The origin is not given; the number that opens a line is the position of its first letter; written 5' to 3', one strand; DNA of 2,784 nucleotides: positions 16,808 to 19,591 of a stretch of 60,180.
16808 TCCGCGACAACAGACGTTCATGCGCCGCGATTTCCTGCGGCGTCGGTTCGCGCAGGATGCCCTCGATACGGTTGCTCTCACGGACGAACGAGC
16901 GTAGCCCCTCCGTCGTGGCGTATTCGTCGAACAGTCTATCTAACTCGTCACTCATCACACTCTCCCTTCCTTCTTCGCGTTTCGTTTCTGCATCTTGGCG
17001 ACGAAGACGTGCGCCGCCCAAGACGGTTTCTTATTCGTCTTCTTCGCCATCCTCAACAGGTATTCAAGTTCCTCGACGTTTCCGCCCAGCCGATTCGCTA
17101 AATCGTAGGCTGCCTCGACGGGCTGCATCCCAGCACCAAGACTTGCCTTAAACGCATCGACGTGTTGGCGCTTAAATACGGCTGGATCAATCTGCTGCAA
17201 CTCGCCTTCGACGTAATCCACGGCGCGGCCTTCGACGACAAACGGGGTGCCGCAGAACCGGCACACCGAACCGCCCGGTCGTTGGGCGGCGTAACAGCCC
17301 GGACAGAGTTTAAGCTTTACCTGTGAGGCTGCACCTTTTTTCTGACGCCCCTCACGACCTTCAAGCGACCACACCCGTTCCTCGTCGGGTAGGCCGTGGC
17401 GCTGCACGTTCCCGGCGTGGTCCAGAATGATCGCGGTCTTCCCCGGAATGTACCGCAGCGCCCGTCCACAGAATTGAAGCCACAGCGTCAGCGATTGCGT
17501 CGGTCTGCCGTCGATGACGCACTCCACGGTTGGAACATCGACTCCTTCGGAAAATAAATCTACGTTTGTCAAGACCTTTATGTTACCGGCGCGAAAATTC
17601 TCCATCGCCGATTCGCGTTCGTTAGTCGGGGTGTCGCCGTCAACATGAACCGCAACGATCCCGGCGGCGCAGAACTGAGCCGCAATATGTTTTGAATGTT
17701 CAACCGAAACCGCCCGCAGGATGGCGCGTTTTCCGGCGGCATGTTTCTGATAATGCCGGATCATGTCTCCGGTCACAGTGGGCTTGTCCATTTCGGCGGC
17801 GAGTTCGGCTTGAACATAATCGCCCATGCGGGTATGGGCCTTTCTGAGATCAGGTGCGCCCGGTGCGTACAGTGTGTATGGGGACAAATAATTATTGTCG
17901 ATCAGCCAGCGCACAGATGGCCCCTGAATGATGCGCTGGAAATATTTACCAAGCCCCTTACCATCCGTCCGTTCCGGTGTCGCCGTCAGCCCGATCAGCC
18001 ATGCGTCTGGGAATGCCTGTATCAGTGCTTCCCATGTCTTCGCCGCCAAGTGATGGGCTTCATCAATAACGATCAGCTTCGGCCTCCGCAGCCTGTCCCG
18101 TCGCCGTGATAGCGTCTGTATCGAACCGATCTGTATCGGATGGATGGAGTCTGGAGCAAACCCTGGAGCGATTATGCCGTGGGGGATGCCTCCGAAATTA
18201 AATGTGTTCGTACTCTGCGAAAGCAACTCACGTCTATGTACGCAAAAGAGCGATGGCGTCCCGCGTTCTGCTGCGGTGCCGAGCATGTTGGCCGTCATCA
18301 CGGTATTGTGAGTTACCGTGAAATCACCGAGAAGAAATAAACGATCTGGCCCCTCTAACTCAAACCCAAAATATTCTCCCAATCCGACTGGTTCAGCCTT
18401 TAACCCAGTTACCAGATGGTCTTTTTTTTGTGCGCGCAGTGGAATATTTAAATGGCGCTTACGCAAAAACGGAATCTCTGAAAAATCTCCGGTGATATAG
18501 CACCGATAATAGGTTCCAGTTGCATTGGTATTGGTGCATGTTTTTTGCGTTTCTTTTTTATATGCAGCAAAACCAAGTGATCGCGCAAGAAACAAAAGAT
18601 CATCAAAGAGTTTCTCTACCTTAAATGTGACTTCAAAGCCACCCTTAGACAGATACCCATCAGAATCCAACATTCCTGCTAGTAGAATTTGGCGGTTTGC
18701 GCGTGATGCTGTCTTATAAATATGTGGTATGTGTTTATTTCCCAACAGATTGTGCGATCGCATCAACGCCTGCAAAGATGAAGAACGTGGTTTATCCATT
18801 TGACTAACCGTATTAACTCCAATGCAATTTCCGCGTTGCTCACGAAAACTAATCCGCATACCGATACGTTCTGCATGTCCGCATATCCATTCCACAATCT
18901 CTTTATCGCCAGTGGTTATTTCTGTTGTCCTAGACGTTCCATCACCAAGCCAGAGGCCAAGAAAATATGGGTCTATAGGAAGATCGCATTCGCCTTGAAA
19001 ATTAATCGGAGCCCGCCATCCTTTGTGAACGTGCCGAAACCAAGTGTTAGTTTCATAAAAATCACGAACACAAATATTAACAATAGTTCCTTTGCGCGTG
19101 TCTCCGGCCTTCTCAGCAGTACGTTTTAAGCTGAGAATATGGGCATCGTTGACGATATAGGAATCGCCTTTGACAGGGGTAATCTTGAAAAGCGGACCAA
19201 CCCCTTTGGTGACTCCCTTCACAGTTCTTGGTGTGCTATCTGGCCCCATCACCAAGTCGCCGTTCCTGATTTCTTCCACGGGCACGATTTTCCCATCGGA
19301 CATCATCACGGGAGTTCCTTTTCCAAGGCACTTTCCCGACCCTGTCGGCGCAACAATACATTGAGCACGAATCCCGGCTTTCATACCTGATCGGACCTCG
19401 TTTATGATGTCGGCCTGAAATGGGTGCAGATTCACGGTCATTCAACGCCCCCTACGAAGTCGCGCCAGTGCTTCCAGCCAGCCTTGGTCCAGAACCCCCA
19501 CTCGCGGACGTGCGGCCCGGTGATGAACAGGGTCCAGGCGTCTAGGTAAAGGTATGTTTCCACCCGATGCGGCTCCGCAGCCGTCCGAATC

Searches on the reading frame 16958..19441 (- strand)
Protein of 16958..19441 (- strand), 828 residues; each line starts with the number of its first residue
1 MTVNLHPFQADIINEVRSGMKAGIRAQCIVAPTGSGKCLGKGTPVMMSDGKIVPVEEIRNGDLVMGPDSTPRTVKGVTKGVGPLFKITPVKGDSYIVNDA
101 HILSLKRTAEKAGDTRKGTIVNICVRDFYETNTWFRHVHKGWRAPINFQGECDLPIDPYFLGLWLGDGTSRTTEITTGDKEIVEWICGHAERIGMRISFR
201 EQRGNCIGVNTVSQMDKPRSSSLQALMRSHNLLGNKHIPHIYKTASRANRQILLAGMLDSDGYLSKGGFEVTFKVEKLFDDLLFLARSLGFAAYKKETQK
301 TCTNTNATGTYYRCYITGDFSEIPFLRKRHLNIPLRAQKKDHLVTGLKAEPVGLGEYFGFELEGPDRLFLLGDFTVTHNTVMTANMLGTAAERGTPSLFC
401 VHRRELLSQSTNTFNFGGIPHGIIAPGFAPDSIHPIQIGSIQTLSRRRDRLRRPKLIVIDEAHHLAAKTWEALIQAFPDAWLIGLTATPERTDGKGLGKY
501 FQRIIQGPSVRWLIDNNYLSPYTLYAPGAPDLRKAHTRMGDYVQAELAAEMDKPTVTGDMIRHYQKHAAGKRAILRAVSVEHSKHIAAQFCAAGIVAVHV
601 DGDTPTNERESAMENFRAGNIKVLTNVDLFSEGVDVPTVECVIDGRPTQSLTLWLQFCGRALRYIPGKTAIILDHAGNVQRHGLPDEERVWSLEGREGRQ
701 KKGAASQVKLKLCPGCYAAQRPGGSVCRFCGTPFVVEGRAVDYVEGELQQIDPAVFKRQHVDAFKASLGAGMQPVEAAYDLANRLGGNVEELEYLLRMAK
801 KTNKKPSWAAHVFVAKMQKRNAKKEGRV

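Call 55: search_protein_families(library=phrogs, proteins=[window:16958-19441:-], max_evalue=0.00001)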
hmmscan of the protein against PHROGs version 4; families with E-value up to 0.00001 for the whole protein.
window:16958-19441:- (828 aa): 6 families
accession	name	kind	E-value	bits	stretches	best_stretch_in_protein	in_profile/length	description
phrog_16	-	DNA, RNA and nucleotide metabolism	4.6e-97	327.3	1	375-755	299-659/986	DNA helicase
phrog_19299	-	head and packaging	1.3e-16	61.3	1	29-398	23-404/702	terminase large subunit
phrog_9690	-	DNA, RNA and nucleotide metabolism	1.2e-11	45.2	1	452-674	39-267/306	DNA helicase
phrog_15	-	head and packaging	1.3e-11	44.6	1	11-266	55-310/1330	terminase large subunit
phrog_36964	-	head and packaging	1.1e-09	37.9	1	29-304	83-351/890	terminase large subunit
phrog_34449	-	unknown function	4.4e-07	30.6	0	36-129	59-152/241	-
